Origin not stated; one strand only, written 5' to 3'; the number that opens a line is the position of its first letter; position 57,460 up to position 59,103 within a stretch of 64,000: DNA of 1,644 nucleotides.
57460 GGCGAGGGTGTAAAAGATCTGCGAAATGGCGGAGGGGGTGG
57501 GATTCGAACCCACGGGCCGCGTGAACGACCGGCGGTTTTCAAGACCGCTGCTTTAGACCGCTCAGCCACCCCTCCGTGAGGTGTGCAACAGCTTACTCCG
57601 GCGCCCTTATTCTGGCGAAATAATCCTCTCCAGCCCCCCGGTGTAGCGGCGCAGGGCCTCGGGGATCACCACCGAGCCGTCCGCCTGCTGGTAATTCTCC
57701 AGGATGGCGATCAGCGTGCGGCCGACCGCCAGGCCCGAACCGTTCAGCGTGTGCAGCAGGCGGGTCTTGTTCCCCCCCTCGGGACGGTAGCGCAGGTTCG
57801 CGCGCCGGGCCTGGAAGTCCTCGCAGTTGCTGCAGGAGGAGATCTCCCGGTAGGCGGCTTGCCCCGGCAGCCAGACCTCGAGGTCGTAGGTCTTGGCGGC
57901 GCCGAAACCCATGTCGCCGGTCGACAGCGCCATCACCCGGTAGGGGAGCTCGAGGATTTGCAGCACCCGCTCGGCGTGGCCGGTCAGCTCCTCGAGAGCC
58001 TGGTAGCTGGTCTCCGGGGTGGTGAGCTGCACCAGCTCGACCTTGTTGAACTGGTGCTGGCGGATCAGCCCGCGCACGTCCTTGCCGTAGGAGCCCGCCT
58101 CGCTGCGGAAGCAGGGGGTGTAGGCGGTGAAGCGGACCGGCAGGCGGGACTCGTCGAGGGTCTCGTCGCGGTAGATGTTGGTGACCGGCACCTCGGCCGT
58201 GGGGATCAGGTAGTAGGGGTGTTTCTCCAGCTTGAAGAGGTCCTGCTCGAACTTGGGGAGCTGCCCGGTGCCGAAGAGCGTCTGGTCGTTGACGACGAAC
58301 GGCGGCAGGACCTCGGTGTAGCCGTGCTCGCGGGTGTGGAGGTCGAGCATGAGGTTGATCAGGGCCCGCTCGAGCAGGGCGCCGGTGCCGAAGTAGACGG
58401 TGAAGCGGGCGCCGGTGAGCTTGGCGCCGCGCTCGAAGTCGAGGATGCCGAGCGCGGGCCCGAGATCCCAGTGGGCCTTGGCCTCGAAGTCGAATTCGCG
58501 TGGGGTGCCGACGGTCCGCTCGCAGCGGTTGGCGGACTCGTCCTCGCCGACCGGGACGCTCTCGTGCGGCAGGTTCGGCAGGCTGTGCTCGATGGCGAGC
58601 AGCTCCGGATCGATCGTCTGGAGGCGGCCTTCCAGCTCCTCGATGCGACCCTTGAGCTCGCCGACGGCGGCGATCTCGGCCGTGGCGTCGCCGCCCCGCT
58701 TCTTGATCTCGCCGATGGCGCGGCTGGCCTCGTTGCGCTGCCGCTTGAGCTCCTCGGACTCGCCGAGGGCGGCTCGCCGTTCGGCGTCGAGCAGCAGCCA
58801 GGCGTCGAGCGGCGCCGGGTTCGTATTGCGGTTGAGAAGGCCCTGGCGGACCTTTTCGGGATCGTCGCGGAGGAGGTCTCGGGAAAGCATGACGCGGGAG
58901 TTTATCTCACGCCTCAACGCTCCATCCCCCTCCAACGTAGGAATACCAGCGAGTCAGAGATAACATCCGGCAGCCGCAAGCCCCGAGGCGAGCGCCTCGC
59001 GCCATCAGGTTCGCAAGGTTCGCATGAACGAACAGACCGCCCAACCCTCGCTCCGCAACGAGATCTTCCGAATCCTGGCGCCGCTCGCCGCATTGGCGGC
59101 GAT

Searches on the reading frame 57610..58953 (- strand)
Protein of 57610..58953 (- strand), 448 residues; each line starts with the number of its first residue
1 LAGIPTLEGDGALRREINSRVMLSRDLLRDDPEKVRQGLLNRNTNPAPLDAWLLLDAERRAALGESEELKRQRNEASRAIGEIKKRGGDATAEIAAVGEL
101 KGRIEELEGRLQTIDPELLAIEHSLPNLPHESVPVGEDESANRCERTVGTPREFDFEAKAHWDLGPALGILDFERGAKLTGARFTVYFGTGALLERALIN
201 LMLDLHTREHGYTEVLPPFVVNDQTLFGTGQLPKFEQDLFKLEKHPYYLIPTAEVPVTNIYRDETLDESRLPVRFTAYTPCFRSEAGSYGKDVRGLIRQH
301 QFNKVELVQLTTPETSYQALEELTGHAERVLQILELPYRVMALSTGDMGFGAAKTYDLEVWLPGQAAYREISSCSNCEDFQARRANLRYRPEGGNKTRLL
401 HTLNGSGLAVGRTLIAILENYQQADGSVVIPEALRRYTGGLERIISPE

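Call 18: search_protein_families(library=ncbifam, proteins=[window:57610-58953:-])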
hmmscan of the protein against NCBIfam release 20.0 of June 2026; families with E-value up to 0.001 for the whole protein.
window:57610-58953:- (448 aa): 5 families
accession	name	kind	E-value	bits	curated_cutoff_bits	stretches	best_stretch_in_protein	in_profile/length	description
TIGR00414.1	serS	equivalog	4.5e-160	533.2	301.65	1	22-438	1-418/418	serine--tRNA ligase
TIGR00418.1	thrS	equivalog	1.5e-08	34.1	383.65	1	159-345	171-353/565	threonine--tRNA ligase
NF002120.0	PRK00960.1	equivalog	1.7e-07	30.2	611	1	244-344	307-405/518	serine--tRNA ligase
TIGR00415.1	serS_MJ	equivalog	0.00024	19.7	489.55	1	242-340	303-398/518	serine--tRNA ligase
NF006625.0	PRK09194.1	equivalog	0.00025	20.1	558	1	209-354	63-208/559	proline--tRNA ligase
